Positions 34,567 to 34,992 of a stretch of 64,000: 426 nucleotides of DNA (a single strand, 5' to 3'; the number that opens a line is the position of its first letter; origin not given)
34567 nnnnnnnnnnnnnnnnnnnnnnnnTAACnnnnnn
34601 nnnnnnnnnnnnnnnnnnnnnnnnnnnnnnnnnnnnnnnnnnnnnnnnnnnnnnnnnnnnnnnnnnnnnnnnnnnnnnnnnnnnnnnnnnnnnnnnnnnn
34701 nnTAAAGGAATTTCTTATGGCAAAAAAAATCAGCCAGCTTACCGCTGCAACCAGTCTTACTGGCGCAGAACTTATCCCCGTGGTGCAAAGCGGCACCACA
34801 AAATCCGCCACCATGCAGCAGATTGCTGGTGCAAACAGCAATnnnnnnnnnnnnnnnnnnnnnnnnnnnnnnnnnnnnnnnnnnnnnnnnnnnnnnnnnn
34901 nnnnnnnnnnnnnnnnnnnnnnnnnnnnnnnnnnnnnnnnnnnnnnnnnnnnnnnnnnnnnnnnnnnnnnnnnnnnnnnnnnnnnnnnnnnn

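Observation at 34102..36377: Orphan phage-type receptor-binding and polysaccharide-lyase cassette, bracketed by palindromic elements and abutting an exopolysaccharide locus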

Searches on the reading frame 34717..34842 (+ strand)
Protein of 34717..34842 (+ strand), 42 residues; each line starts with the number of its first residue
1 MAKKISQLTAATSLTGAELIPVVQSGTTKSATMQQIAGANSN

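Call 43: search_dna_similar(query=window:34717-34842:+, collection=phages, mode=protein, max_evalue=1, max_rows=30)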
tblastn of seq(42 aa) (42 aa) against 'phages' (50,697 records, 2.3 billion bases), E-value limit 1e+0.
Records with a match: 57; places in all: 57; records where one place covers at least 80% of the query: 2.
Best place of each record, by identity: <60% 57.
By first word of the organism name: Flavobacterium 46; Aeromonas 4; Caudoviricetes 2; Ralstonia 1; Halomonas 1; Phage 1; Proteus 1; Citrobacter 1.
By host as written in the record: Flavobacterium sp. LMO9 27; Flavobacterium sp. LMO6 19; - 2; Aeromonas dhakensis A24.1T 2; Aeromonas hydrophila ZPAH75 2; Ralstonia solanacearum 1; Halomonas ventosae 1; Gammaproteobacteria 1; and 2 more.
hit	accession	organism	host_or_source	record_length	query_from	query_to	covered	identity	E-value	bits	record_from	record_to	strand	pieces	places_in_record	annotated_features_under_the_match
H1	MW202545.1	Caudoviricetes sp.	Manatee Spring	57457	5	39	83%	51.4%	9e-2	34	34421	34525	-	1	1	phage-related tail fiber protein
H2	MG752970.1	Ralstonia phage RsoM2USA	Ralstonia solanacearum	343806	4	36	79%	51.5%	8e-4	39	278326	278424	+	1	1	hypothetical protein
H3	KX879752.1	Halomonas phage QHHSV-1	Halomonas ventosae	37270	4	36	79%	51.5%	5e-3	37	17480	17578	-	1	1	hypothetical protein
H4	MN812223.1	Flavobacterium phage vB_FspS_mumin6-4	Flavobacterium sp. LMO6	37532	10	39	71%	53.3%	2e-2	35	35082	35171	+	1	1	hypothetical protein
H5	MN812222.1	Flavobacterium phage vB_FspS_mumin6-3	Flavobacterium sp. LMO6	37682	10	39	71%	53.3%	2e-2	35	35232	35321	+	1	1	hypothetical protein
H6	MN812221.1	Flavobacterium phage vB_FspS_mumin6-2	Flavobacterium sp. LMO6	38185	10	39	71%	53.3%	2e-2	35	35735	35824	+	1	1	hypothetical protein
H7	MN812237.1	Flavobacterium phage vB_FspS_snusmum9-1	Flavobacterium sp. LMO9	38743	10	39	71%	53.3%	2e-2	35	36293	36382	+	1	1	hypothetical protein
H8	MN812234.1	Flavobacterium phage vB_FspS_snusmum6-1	Flavobacterium sp. LMO6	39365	10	39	71%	53.3%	2e-2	35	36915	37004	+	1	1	hypothetical protein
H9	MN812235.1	Flavobacterium phage vB_FspS_snusmum6-2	Flavobacterium sp. LMO6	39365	10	39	71%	53.3%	2e-2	35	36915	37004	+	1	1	hypothetical protein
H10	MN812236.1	Flavobacterium phage vB_FspS_snusmum6-3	Flavobacterium sp. LMO6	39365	10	39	71%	53.3%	2e-2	35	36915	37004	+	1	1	hypothetical protein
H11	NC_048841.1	Flavobacterium phage vB_FspS_snusmum6-1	Flavobacterium sp. LMO6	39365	10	39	71%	53.3%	2e-2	35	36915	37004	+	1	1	hypothetical protein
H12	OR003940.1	Phage DSL-LC05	Gammaproteobacteria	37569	4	36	79%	47.1%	9e-1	31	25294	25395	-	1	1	hypothetical protein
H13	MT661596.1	Proteus phage 10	Proteus mirabilis 3b10_21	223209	4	40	88%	40.5%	8e-2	34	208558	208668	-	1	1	collagen-like protein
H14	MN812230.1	Flavobacterium phage vB_FspS_sniff9-2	Flavobacterium sp. LMO9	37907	10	39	71%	50.0%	7e-2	34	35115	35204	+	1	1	structural protein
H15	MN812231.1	Flavobacterium phage vB_FspS_snork6-1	Flavobacterium sp. LMO6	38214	10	39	71%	50.0%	7e-2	34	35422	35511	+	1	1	structural protein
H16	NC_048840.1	Flavobacterium phage vB_FspS_snork6-1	Flavobacterium sp. LMO6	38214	10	39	71%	50.0%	7e-2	34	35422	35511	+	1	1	minor tail protein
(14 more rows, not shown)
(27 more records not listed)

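Call 66: get_annotated_region(hit=H1, flank=3000)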
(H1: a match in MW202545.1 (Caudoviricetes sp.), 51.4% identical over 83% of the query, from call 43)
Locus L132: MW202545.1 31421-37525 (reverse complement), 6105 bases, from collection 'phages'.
description: Siphoviridae sp. isolate ctpbd312, complete genome.
organism: Caudoviricetes sp. (NCBI taxid 2832643)
taxonomy: Viruses; Duplodnaviria; Heunggongvirae; Uroviricota; Caudoviricetes
host: -; source: Manatee Spring; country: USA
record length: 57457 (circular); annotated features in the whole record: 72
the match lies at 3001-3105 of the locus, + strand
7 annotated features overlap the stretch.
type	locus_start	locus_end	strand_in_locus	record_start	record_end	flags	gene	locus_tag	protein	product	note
CDS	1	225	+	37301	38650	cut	-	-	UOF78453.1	hypothetical protein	-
CDS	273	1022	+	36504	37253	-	-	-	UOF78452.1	hypothetical protein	-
CDS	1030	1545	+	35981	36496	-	-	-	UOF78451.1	hypothetical protein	-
CDS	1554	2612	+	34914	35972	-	-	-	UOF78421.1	tail adaptor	-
CDS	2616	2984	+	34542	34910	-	-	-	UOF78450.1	hypothetical protein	-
CDS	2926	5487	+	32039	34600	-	-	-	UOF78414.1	phage-related tail fiber protein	-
CDS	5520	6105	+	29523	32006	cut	-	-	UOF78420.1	endo n acetylneuraminidase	-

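Call 67: get_annotated_region(hit=H16, flank=3000)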
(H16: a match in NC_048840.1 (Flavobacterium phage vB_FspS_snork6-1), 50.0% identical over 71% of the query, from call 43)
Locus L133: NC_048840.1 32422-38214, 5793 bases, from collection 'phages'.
description: Flavobacterium phage vB_FspS_snork6-1, complete genome.
organism: Flavobacterium phage vB_FspS_snork6-1 (NCBI taxid 2686270)
taxonomy: Viruses; Duplodnaviria; Heunggongvirae; Uroviricota; Caudoviricetes; Lillamyvirus; Lillamyvirus snork
host: Flavobacterium sp. LMO6; source: -; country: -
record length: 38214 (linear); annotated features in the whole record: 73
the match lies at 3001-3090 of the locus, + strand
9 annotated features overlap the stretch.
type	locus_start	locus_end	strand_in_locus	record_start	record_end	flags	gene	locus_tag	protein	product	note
CDS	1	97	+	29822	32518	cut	-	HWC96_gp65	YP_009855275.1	hypothetical protein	annotation based on sequence similarity to NCBI WP_088418472.1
CDS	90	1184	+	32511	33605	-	-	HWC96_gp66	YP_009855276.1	hypothetical protein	annotation based on sequence similarity to NCBI OWP87773.1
CDS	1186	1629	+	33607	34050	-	-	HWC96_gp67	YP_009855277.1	hypothetical protein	-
CDS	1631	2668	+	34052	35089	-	-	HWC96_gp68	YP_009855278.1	hypothetical protein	annotation based on sequence similarity to NCBI ARB06246.1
CDS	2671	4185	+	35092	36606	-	-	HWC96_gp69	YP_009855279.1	minor tail protein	annotation based on sequence similarity to NCBI WP_108777644.1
CDS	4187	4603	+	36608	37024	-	-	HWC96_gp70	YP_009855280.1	hypothetical protein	annotation based on sequence similarity to NCBI WP_026980331.1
CDS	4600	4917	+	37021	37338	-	-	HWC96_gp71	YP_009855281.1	hypothetical protein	annotation based on sequence similarity to NCBI WP_047095989.1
CDS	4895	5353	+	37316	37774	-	-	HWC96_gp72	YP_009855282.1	hypothetical protein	annotation based on sequence similarity to NCBI WP_143377809.1 and Pfam PF05105.11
CDS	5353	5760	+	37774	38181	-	-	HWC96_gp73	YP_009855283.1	amidase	annotation based on sequence similarity to NCBI WP_086984892.1 and Pfam PF01510.24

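Call 68: get_annotated_region(hit=H3, flank=3000)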
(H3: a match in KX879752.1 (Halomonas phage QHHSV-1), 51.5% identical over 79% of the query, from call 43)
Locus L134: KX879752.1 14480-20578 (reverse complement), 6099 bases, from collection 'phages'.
description: Halomonas phage QHHSV-1, complete genome.
organism: Halomonas phage QHHSV-1 (NCBI taxid 1913108)
taxonomy: Viruses; Duplodnaviria; Heunggongvirae; Uroviricota; Caudoviricetes
host: Halomonas ventosae; source: -; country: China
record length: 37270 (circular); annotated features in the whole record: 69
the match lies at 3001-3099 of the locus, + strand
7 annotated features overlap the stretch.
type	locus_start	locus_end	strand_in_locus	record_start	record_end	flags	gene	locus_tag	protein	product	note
CDS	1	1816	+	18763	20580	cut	-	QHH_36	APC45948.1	putative tail tape measure protein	-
CDS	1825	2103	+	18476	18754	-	-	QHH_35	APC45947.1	hypothetical protein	-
CDS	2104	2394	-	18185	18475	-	-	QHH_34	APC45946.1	hypothetical protein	-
CDS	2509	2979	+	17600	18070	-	-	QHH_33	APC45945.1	hypothetical protein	-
CDS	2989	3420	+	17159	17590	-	-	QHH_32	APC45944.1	hypothetical protein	-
CDS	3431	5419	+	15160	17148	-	-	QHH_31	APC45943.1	hypothetical protein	-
CDS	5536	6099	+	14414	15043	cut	-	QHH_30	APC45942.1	hypothetical protein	-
